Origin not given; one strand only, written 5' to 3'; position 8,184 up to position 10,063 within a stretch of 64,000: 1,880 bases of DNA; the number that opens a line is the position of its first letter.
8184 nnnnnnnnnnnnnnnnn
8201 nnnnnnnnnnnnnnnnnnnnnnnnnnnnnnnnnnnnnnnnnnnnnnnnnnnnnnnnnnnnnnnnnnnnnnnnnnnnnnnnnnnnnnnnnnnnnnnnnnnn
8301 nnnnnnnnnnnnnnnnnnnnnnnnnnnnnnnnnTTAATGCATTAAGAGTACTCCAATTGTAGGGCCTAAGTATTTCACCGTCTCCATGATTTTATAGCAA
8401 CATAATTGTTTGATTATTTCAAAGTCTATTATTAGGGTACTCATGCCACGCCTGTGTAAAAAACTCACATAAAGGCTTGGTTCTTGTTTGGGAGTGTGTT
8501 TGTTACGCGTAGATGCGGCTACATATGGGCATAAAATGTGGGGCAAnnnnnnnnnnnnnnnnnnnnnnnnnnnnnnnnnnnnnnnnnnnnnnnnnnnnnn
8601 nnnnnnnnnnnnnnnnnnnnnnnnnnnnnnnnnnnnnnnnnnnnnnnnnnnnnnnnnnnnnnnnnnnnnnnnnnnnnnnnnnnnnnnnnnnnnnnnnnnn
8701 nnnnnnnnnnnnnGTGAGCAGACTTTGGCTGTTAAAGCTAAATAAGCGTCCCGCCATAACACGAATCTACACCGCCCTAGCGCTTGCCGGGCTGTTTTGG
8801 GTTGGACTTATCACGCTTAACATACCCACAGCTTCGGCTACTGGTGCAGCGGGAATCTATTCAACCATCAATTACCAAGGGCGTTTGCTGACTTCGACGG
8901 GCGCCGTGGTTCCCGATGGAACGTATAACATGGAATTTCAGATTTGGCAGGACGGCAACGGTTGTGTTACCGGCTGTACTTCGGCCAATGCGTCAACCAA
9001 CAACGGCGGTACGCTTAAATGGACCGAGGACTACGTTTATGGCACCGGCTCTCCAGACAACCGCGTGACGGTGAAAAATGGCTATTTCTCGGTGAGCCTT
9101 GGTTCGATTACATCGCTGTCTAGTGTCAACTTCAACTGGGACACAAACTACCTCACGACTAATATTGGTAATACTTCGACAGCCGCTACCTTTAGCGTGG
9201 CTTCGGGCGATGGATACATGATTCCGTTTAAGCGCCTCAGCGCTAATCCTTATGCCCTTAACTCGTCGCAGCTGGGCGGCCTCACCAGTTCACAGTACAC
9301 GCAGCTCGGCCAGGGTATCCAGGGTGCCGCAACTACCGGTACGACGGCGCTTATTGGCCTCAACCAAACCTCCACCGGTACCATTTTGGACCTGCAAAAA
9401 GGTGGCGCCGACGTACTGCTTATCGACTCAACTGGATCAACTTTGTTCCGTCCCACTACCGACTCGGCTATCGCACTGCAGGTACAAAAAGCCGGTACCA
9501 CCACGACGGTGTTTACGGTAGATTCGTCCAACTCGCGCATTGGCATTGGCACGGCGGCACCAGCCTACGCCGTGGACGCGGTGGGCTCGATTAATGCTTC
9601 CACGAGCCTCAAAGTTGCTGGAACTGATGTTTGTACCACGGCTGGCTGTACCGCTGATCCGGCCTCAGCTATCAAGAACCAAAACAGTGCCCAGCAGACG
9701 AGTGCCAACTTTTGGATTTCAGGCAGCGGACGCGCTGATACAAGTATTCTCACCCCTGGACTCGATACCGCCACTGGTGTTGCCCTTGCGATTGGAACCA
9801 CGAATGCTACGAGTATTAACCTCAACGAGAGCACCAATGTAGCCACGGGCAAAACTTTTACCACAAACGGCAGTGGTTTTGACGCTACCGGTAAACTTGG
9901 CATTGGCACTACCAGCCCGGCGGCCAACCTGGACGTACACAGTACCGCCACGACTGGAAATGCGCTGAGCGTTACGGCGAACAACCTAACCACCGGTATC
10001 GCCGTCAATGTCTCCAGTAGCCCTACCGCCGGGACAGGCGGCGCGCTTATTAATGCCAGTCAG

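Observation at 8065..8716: AT-rich 600-nt upstream region with 4x19-bp tandem repeats feeding a promoter shared by two surface-protein genes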

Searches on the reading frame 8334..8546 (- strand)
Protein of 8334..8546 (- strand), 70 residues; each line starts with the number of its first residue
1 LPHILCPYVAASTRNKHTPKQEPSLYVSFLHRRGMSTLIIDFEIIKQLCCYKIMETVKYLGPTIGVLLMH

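Call 76: search_protein_families(library=pfam, proteins=[window:8334-8546:-], max_evalue=0.001)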
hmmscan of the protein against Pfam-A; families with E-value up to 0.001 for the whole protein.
window:8334-8546:- (70 aa): 0 families

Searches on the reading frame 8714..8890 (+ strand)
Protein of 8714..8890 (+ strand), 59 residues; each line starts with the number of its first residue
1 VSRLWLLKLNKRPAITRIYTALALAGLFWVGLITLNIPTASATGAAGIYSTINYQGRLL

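Call 58: find_homologous_proteins(query=A5, max_evalue=10)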
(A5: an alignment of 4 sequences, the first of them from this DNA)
Query A5 (4 sequences): 147 candidates shared short words with the query, none scored E <= 10.
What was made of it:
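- Tried and rejected: A profile search with the four leader peptides, meant to find more genes carrying the cassette, returned nothing (call 58).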

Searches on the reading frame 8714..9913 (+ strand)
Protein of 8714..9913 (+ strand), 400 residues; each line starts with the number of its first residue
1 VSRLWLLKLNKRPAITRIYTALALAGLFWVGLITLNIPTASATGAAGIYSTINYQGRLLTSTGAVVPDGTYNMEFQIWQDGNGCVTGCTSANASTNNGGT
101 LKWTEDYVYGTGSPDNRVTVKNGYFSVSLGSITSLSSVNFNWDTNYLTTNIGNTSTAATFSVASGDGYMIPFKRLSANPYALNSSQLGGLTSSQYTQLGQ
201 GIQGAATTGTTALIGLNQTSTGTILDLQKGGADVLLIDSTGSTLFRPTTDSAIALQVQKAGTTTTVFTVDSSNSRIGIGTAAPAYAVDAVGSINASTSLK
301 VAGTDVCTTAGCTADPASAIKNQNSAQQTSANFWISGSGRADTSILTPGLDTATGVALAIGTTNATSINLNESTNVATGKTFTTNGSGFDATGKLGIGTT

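Call 39: find_homologous_proteins(query=A3, max_evalue=1e-10)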
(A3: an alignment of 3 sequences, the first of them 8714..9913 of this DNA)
Query A3 (3 sequences) (400 aa, profile of the alignment): 80 proteins with E <= 1e-10 among 8000 candidates.
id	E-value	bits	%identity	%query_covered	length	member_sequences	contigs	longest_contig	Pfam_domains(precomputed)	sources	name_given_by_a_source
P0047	1.1e-75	273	47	62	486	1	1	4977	-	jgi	jgi:hypothetical protein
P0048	7.2e-75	270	46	64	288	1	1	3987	-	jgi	jgi:hypothetical protein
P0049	8.9e-67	244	42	68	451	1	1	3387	-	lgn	-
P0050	4.7e-66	241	49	56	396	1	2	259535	-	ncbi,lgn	-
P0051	5.0e-65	238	43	67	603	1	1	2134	-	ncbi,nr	ncbi:MAG TPA: hypothetical protein VH234_02830, partial [Candidatus Saccharimonadales bacterium]|nr:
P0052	6.7e-64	234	46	62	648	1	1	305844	-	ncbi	ncbi:MAG: hypothetical protein ACREGJ_04595 [Candidatus Saccharimonadales bacterium]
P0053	3.7e-63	232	46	54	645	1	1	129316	-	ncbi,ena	-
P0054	1.7e-62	229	41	64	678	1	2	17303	-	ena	-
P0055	3.2e-60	222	43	64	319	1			-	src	-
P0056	3.4e-59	219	50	60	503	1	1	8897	-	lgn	-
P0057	7.1e-59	218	50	51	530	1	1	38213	-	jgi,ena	-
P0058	7.5e-59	218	46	59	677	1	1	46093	-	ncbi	-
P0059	1.1e-58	217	40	64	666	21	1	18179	-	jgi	jgi:hypothetical protein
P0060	1.2e-58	217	40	64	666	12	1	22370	-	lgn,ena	-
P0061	3.0e-58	216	40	64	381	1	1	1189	-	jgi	jgi:hypothetical protein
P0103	3.7e-43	166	51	39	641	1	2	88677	PF02018.24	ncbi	-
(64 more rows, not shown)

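Call 41: find_encoding_contigs(protein=P0053, flank=6000, max_places=2)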
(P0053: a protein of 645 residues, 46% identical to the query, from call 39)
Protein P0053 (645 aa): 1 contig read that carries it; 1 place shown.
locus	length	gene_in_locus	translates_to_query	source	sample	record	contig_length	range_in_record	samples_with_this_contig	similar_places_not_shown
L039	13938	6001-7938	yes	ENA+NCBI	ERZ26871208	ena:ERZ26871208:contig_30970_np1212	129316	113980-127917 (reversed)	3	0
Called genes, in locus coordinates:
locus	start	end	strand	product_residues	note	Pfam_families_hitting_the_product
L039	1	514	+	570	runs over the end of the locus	PF07690:MFS_1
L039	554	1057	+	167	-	PF00293:NUDIX (weak)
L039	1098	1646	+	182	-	PF00092:VWA, PF13519:VWA_2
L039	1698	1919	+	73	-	-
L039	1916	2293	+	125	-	PF02661:Fic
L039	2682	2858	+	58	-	-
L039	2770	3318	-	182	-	PF00226:DnaJ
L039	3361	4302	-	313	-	-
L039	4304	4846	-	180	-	PF00702:Hydrolase (weak)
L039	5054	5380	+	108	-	PF05016:ParE_toxin (weak)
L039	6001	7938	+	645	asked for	-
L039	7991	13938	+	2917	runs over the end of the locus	PF02018:CBM_4_9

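Call 42: find_encoding_contigs(protein=P0050, flank=6000, max_places=2)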
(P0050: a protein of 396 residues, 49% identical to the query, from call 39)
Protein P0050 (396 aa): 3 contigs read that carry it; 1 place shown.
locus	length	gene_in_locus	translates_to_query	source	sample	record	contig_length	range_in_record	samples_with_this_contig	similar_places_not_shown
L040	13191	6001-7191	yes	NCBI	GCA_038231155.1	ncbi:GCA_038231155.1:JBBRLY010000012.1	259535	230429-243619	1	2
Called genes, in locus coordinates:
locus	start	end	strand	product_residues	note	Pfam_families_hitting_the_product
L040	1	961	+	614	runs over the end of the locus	PF07973:tRNA_SAD, PF00587:tRNA-synt_2b, PF03129:HGTP_anticodon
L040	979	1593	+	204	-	PF03031:NIF (weak), PF06941:NT5C, PF13419:HAD_2 (weak)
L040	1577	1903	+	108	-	PF01035:DNA_binding_1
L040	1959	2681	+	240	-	-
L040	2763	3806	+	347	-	-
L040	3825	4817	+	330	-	-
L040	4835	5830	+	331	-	-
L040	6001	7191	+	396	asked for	-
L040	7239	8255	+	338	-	-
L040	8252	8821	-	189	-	-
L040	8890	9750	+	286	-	PF01745:IPT (weak), PF01715:IPPT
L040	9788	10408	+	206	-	-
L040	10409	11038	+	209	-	PF13483:Lactamase_B_3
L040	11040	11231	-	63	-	PF00830:Ribosomal_L28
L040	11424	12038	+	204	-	PF02163:Peptidase_M50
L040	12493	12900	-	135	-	-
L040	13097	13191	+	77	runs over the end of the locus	PF01329:Pterin_4a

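Call 43: find_encoding_contigs(protein=P0103, flank=6000, max_places=2)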
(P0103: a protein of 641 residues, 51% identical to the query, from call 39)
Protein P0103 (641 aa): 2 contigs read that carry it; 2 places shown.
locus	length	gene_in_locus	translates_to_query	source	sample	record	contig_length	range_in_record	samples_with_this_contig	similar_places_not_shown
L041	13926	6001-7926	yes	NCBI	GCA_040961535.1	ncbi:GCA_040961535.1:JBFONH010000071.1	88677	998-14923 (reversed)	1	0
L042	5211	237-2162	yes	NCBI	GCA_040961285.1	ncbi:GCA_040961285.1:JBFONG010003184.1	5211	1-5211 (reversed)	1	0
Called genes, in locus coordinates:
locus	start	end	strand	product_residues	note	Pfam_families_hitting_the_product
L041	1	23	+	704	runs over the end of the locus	PF01391:Collagen, PF17851:GH43_C2, PF07081:DUF1349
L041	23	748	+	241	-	-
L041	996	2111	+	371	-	-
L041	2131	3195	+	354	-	-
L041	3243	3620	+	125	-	PF05635:23S_rRNA_IVP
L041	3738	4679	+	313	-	PF06030:WxLIP_PGBD (weak)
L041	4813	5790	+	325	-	-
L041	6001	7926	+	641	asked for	PF02018:CBM_4_9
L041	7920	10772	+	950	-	PF01835:MG2 (weak)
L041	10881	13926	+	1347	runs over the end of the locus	?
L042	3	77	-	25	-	?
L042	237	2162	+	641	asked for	PF02018:CBM_4_9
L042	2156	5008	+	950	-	PF01835:MG2 (weak)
